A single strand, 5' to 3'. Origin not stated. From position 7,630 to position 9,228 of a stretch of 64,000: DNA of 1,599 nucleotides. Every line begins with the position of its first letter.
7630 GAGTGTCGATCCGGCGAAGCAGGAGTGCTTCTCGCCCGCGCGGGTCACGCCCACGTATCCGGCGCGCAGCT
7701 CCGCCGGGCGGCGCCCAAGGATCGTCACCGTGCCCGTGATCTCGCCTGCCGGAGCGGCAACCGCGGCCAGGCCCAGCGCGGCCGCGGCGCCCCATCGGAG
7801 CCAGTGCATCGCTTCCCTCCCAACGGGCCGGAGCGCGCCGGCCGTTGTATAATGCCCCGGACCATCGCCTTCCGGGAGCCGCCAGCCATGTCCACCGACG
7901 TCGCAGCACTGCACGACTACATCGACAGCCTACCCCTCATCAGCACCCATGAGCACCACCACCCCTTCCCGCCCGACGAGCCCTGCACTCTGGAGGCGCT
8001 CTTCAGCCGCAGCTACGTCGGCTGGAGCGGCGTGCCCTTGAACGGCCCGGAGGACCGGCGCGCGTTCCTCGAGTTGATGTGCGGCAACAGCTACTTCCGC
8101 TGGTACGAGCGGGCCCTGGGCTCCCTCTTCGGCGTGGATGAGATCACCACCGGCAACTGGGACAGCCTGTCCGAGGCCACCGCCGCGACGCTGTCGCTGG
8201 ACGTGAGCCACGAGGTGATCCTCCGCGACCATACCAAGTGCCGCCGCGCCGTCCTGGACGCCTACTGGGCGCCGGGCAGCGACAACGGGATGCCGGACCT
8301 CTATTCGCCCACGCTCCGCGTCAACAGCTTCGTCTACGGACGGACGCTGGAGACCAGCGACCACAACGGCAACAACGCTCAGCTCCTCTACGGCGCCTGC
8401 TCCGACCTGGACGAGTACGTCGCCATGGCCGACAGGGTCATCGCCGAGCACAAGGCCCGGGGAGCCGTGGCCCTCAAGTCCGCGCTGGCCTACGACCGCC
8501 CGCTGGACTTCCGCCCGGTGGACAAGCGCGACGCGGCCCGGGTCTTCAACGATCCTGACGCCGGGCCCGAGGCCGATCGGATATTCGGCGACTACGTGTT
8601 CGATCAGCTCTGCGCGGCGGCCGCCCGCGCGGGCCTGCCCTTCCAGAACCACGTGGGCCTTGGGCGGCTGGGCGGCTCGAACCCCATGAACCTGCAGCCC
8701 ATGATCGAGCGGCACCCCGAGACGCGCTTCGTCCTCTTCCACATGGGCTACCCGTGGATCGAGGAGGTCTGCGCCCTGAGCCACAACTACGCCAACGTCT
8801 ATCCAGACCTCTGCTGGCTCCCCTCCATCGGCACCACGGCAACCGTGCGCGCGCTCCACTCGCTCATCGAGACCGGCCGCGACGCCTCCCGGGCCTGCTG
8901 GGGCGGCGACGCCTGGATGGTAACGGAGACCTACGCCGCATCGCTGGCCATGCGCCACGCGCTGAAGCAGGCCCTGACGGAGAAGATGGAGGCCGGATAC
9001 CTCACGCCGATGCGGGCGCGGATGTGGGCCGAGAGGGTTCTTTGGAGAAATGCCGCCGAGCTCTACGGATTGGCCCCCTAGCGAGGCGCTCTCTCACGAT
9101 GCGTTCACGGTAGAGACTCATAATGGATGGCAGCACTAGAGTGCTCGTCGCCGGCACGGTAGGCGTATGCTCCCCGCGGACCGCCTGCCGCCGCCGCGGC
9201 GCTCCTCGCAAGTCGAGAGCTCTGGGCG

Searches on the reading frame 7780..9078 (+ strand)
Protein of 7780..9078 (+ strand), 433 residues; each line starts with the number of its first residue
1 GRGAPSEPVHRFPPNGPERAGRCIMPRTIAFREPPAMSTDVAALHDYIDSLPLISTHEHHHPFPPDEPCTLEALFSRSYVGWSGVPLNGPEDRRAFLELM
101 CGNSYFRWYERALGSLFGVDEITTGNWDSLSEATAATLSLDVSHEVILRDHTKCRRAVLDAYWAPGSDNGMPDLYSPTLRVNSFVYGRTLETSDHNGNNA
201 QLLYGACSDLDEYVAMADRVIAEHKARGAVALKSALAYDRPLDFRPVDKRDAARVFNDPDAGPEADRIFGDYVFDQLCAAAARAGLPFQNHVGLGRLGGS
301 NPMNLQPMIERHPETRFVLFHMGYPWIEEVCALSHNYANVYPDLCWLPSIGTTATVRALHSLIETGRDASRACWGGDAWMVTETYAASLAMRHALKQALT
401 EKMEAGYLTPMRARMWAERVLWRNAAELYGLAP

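Call 9: search_protein_families(library=pfam, proteins=[window:7780-9078:+], max_evalue=0.001)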
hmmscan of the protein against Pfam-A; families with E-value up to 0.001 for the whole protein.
window:7780-9078:+ (433 aa): 1 family
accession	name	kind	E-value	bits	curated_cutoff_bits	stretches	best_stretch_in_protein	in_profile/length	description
PF04909.20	Amidohydro_2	-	7.1e-17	62.5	26.4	1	203-431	81-289/289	Amidohydrolase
